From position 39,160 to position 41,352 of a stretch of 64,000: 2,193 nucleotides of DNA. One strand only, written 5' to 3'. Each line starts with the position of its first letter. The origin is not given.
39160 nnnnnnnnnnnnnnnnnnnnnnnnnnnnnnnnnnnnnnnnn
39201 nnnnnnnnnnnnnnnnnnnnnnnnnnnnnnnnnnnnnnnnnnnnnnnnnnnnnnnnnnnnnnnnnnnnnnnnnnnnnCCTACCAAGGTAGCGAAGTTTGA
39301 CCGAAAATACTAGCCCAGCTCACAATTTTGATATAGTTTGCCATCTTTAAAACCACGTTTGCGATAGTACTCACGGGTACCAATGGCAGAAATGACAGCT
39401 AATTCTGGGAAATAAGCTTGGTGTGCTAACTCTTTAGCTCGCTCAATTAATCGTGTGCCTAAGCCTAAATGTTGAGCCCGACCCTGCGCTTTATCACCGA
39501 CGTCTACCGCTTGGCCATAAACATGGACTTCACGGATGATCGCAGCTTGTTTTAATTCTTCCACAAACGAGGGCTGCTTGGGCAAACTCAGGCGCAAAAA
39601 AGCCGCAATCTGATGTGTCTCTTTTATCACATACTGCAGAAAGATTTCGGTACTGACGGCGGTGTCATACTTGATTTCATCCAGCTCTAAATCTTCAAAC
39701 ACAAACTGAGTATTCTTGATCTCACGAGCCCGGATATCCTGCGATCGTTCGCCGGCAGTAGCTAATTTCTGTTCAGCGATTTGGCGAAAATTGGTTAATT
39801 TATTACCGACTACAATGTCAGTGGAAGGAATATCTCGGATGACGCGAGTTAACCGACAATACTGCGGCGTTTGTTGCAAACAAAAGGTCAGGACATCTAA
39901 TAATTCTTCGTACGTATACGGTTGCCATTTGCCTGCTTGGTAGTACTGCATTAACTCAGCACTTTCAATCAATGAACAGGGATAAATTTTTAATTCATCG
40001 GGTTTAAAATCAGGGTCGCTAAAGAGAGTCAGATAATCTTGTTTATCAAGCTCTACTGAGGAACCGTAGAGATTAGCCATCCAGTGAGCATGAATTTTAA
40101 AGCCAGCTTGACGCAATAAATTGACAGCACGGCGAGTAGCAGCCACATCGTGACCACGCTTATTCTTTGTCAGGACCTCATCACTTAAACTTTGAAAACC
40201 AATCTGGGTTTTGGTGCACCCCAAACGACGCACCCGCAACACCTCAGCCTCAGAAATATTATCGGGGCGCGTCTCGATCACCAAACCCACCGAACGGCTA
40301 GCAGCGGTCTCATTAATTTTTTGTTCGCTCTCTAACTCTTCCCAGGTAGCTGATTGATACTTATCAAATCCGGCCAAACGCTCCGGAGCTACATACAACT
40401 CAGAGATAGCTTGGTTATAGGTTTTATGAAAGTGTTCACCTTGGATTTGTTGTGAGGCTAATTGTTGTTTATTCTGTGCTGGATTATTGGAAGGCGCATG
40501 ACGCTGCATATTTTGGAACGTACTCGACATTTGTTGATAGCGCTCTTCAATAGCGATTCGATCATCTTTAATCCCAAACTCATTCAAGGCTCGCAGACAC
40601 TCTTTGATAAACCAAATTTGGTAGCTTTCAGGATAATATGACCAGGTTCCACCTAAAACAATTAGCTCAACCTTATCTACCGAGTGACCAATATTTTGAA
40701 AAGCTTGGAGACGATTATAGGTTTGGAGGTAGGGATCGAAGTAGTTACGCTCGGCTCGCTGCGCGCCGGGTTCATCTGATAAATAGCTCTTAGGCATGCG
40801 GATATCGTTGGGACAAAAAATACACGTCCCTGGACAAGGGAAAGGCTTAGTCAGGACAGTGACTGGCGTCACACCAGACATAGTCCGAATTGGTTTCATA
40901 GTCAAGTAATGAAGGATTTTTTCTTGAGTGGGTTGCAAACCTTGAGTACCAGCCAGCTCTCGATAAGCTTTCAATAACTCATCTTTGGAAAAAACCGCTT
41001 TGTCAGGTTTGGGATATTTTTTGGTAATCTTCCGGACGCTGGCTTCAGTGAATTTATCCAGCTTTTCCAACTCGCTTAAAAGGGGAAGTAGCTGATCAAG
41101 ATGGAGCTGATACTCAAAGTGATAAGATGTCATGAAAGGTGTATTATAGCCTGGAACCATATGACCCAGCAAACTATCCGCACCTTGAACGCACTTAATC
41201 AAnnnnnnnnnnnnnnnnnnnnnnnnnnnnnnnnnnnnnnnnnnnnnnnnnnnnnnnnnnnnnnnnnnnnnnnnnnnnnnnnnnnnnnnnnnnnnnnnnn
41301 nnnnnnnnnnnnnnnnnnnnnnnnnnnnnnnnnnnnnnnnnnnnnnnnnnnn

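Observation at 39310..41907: Bacterial Elp3 homologue paired divergently with a Trm9-like methyltransferase: a possible complete (m)cm5U-type tRNA wobble pathway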

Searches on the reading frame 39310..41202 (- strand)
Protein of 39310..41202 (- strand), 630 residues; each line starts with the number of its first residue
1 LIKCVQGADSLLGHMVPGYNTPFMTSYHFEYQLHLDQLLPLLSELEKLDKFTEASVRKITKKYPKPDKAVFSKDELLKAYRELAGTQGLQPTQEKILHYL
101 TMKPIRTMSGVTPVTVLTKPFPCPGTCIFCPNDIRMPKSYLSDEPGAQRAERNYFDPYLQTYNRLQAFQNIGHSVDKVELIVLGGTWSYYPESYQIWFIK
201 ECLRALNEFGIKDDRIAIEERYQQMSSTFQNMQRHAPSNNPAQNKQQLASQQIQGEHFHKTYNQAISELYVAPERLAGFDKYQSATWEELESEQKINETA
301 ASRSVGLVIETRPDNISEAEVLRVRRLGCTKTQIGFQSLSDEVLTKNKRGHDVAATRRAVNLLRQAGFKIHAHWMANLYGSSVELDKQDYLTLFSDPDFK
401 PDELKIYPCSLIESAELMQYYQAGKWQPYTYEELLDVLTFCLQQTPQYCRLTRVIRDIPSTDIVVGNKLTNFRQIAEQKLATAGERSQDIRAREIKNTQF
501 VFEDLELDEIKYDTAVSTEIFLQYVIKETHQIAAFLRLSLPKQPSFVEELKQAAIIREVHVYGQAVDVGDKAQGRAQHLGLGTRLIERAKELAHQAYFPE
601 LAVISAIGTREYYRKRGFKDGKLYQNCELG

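Call 3: search_protein_families(library=pfam, proteins=[window:39310-41202:-], max_evalue=0.01)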
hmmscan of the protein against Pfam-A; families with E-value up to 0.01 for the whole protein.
window:39310-41202:- (630 aa): 4 families
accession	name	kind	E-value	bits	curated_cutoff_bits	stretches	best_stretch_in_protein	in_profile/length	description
PF16199.10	Radical_SAM_C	-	1.5e-15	57.5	31.9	1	401-480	1-83/85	Radical_SAM C-terminal domain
PF04055.27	Radical_SAM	-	5.2e-11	43.4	29.5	1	288-370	64-143/166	Radical SAM superfamily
PF13673.13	Acetyltransf_10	-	0.00097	19.6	23.6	1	575-620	62-109/128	Acetyltransferase (GNAT) domain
PF13508.13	Acetyltransf_7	-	0.0073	17.1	27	0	576-619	40-83/84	Acetyltransferase (GNAT) domain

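Call 4: search_protein_families(library=ncbifam, proteins=[window:39310-41202:-], max_evalue=0.01)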
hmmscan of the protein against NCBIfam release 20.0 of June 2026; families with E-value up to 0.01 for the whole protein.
window:39310-41202:- (630 aa): 11 families
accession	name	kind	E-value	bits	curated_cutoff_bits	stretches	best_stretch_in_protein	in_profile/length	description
TIGR01211.1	ELP3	subfamily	9.5e-140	466.5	350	1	92-624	47-517/522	tRNA uridine(34) 5-carboxymethylaminomethyl modification radical SAM/GNAT enzyme Elp3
TIGR01212.1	TIGR01212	equivalog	3.6e-15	55.9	180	1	276-468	80-274/302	tRNA modification radical SAM protein MnmL/YtqA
TIGR04013.1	B12_SAM_MJ_1487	hypoth_equivalog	1.8e-07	30.4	251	1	310-371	246-308/382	TIGR04013 family B12-binding domain/radical SAM domain-containing protein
NF006067.1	PRK08208.1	equivalog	1.9e-07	30.4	380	1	299-422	119-240/427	STM4012 family radical SAM protein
TIGR03994.1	rSAM_HemZ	equivalog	1.6e-06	27.5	321.4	1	310-423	178-290/401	coproporphyrinogen dehydrogenase HemZ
TIGR00539.1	hemN_rel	equivalog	2.3e-05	23.7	205.4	1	301-370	83-153/361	radical SAM family heme chaperone HemW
TIGR02026.1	BchE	equivalog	0.00018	20.5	481.35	1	293-402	262-368/497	magnesium-protoporphyrin IX monomethyl ester anaerobic oxidative cyclase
NF040546.1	rSAM_CUAEP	equivalog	0.00021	20.1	500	1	322-376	267-321/468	CUAEP/CCAEP-tail radical SAM (seleno)protein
TIGR01210.1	TIGR01210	equivalog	0.00095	18.5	212.15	1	294-373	91-174/313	archaeosine biosynthesis radical SAM protein RaSEA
NF004567.0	PRK05904.1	equivalog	0.006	15.8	355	1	301-370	86-156/353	coproporphyrinogen III oxidase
NF006060.0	PRK08207.1-3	equivalog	0.0074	15.1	653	0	311-415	248-350/477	coproporphyrinogen III oxidase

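Call 5: search_solved_structures(query=window:39310-41202:-, max_evalue=0.001, show_alignments=1)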
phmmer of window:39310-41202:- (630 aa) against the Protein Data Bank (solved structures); distinct sequences matched with E-value up to 0.001: 9.
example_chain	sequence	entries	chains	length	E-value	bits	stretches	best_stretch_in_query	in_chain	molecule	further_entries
6iad_A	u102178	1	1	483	1.1e-98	334.8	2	289-628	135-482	Histone acetyltransferase, ELP3 family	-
6iaz_A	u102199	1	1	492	1.4e-98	334.4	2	289-628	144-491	Histone acetyltransferase, ELP3 family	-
6ia8_A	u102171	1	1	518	1.6e-98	334.3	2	289-628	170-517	Histone acetyltransferase, ELP3 family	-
5l7j_A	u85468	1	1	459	3e-86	293.7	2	289-619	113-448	ELP3 family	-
6ia6_A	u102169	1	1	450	1.6e-76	261.6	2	290-619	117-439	ELP3 family, ELP3 family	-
5l7l_A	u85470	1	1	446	4.9e-76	260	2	290-619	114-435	ELP3 family, ELP3 family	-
8ptx_C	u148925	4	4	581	7.8e-76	259.3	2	293-619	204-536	Elongator complex protein 3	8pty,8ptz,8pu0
8avg_C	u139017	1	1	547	8.9e-76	259.1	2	290-619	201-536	Elongator complex protein 3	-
6qk7_C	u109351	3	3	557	2.7e-70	241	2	299-621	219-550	Elongator complex protein 3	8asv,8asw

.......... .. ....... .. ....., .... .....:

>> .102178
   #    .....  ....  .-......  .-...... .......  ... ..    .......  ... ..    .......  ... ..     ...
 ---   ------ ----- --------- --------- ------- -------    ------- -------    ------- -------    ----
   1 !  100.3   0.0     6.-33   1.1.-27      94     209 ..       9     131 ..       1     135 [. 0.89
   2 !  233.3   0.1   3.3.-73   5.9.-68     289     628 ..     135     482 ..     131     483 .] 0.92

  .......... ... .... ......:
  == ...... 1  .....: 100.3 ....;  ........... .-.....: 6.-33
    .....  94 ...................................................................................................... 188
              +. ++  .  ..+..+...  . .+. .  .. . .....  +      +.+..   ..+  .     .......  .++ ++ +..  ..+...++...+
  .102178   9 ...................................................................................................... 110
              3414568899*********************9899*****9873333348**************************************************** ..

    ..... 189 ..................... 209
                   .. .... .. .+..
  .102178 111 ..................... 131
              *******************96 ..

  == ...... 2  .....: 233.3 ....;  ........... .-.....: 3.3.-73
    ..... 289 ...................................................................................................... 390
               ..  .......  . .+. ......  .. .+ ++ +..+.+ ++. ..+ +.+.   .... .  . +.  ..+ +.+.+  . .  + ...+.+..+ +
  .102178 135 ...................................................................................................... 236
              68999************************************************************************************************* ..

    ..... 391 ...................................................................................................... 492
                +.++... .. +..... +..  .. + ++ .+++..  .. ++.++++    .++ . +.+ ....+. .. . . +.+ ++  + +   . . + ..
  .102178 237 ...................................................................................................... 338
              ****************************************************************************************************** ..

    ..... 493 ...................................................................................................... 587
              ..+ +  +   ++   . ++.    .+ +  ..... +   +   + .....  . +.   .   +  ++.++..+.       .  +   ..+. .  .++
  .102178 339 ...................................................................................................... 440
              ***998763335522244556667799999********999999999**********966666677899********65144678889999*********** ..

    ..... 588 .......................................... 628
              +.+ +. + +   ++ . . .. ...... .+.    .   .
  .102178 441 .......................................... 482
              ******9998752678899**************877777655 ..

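Call 11: find_homologous_proteins(query=window:39310-41133:-, max_evalue=1e-20)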
Query window:39310-41133:- (607 aa): 7999 proteins with E <= 1e-20 among 8000 candidates; the best 120 are listed.
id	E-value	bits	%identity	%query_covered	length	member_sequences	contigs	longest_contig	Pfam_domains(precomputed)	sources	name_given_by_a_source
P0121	0.0e+0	1386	100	100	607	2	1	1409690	PF16199.11,PF04055.28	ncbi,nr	ncbi:MAG TPA: tRNA uridine(34) 5-carboxymethylaminomethyl modification radical SAM/GNAT enzyme Elp3 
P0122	0.0e+0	1026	74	100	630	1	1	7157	PF16199.11,PF04055.28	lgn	-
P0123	0.0e+0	1018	73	100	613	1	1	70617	PF16199.11,PF04055.28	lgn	-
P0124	0.0e+0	1018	73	100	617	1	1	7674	PF16199.11,PF04055.28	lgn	-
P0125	0.0e+0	1017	73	100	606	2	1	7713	PF16199.11,PF04055.28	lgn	-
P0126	0.0e+0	1014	73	100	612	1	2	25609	PF16199.11,PF04055.28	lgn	-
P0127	5.4e-298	1008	72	100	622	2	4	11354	PF16199.11,PF04055.28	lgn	-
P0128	1.5e-297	1006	74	97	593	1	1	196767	PF16199.11,PF04055.28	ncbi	-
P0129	2.5e-297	1006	75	95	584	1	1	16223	PF16199.11,PF04055.28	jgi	jgi:elongator complex protein 3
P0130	2.6e-296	1002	71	99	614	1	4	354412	PF16199.11,PF04055.28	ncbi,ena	-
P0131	7.5e-296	1001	71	99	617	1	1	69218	PF16199.11,PF04055.28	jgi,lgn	-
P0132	1.9e-295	999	72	99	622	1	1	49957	PF16199.11,PF04055.28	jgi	-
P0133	4.3e-295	998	72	99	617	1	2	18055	PF16199.11,PF04055.28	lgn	-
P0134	5.4e-295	998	71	99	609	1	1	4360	PF16199.11,PF04055.28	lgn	-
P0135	1.3e-294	997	76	94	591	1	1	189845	PF16199.11,PF04055.28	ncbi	-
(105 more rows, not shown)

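Call 30: find_related_loci(query=window:39310-41133:-, collection=metagenome_contigs, flank=4000)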
Query window:39310-41133:- (607 aa) in metagenome_contigs; peptide patterns used: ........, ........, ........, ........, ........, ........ (x = any residue, [..] = any of these).
528 stretches matched a pattern; 444 encode a relative of the query (tblastn E <= 1e-3); the best 80 are kept; 80 distinct loci.
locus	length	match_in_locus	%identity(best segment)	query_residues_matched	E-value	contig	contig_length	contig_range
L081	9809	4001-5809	71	3-602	0e+0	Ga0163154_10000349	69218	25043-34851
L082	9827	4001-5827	72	1-602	0e+0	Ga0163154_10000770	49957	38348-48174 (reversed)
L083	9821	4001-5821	69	1-606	0e+0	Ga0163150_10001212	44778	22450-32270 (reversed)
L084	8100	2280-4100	69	1-606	0e+0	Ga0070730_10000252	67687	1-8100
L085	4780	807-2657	68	1-606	0e+0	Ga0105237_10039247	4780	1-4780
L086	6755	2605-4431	69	1-606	0e+0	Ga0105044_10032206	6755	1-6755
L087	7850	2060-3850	68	11-602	0e+0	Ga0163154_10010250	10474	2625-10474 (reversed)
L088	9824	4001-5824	68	7-602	0e+0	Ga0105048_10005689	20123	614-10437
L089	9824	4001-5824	68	7-602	0e+0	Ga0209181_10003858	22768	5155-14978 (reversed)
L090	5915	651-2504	65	1-606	0e+0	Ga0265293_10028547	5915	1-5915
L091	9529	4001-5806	66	5-606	0e+0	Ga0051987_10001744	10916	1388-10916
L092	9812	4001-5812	66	4-606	0e+0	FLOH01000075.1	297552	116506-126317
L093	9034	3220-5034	66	6-606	0e+0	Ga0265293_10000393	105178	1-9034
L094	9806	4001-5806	65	1-606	0e+0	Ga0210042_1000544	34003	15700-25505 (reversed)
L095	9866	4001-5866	65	1-606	0e+0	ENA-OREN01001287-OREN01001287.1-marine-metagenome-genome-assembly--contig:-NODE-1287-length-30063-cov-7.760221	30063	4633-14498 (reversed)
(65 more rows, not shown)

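Call 56: predict_structure(alignment_id=A3)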
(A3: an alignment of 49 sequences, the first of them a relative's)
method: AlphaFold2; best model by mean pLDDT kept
length: 607 residues; sequences in the alignment: 49
mean_pLDDT: 82.5   pTM: 0.84
mean pLDDT of the five models: 82.5, 81.6, 79.8, 77.6, 77.1
residues with pLDDT >= 90: 275; 70-90: 219; 50-70: 74; < 50: 39
segments of 3 or more residues with pLDDT < 50: 1-4, 114-117, 434-446, 542-553
pLDDT, mean of each block of 10 residues (from residue 1): 61 93 86 89 87 86 86 75 63 73 56 51 54 88 80 87 79 96 94 89 81 72 74 62 69 78 97 93 89 93 92 91 87 96 93 90 97 96 69 74 84 92 91 46 52 87 91 80 96 97 92 96 95 88 44 67 97 97 92 94 92
secondary structure, 60 per line:
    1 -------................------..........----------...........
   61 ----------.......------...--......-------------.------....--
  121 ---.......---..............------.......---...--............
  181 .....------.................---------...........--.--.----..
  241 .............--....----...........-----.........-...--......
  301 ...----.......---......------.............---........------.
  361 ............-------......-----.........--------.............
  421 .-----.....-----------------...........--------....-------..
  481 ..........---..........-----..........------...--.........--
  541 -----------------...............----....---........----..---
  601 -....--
elements in order: H8-23 H30-39 H50-60 H71-77 E89-94 H115-118 H124-130 H134-147 E154-160 H169-185 H192-208 H218-228 H239-253 H256-259 H264-274 E280-288 H295-303 E308-314 H318-323 H330-342 E346-353 H360-372 E380-385 H392-399 H408-421 E427-431 H449-459 E482-490 E494-503 E509-518 E530-538 H558-572 E577-580 H584-591 E602-605

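Call 73: fold_search(model_id=the predicted structure, library=pdb)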
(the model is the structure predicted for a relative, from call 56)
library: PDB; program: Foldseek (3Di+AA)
matches with E <= 10: 936; with E <= 0.001: 28
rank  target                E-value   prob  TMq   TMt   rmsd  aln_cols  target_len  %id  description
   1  6ia8                  2.3e-35  1.00  0.63  0.88   4.2       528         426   31  Apo crystal structure of archaeal Methanocaldococcus infernus Elp3 (del1-19) (released 2019-02-20)
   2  6iad                  4.0e-35  1.00  0.63  0.88   4.2       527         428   31  Apo crystal structure of archaeal Methanocaldococcus infernus Elp3 (del1-54) (released 2019-02-20)
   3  8ptx_C                6.7e-34  1.00  0.75  0.84   6.0       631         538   27  Cryo-EM structure of human Elp123 in complex with tRNA, acetyl-CoA, 5'-deoxyadenosine and methionine (released 2024-04-17)
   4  6qk7_C                4.0e-33  1.00  0.64  0.87   4.0       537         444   26  Elongator catalytic subcomplex Elp123 lobe (released 2019-07-17)
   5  8asw_C                3.1e-32  1.00  0.72  0.82   5.5       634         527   25  Cryo-EM structure of yeast Elp123 in complex with alanine tRNA (released 2022-12-07)
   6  5l7j                  1.0e-31  1.00  0.60  0.88   4.4       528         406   30  Crystal Structure of Elp3 from Dehalococcoides mccartyi (released 2016-08-03)
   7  5l7l                  1.4e-31  1.00  0.59  0.89   4.4       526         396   29  Crystal Structure of Elp3 from Dehalococcoides mccartyi (390-407 GSGSG) (released 2016-08-03)
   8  8pty_C                2.8e-31  1.00  0.63  0.86   7.0       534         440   28  Cryo-EM structure of human Elp123 in complex with 5'-deoxyadenosine and methionine (released 2024-04-17)
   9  8asv_C                3.3e-31  1.00  0.65  0.84   4.7       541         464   26  Cryo-EM structure of yeast Elongator complex (released 2022-12-07)
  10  6ia6                  1.9e-30  1.00  0.57  0.88   4.0       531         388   28  Crystal structure of the bacterial Dehalococcoides mccartyi Elp3 with desulfo-CoA (released 2019-02-20)
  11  8avg_C                2.0e-29  1.00  0.63  0.87   6.9       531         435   28  Cryo-EM structure of mouse Elp123 with bound SAM (released 2022-12-07)
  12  1olt                  1.8e-05  1.00  0.27  0.36   7.5       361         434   14  Coproporphyrinogen III oxidase (HemN) from Escherichia coli is a Radical SAM enzyme. (released 2003-12-04)
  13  6fd2_B                7.7e-05  1.00  0.19  0.25   4.3       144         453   17  Radical SAM 1,2-diol dehydratase AprD4 in complex with its substrate paromamine (released 2018-01-17)
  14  6fd2_A                9.0e-05  1.00  0.19  0.25   3.9       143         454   15  Radical SAM 1,2-diol dehydratase AprD4 in complex with its substrate paromamine (released 2018-01-17)
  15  8vdw_B                9.5e-05  1.00  0.28  0.46  17.4       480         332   10  X-Ray Crystal Structure of the biotin synthase from V. parvula (released 2024-01-24)
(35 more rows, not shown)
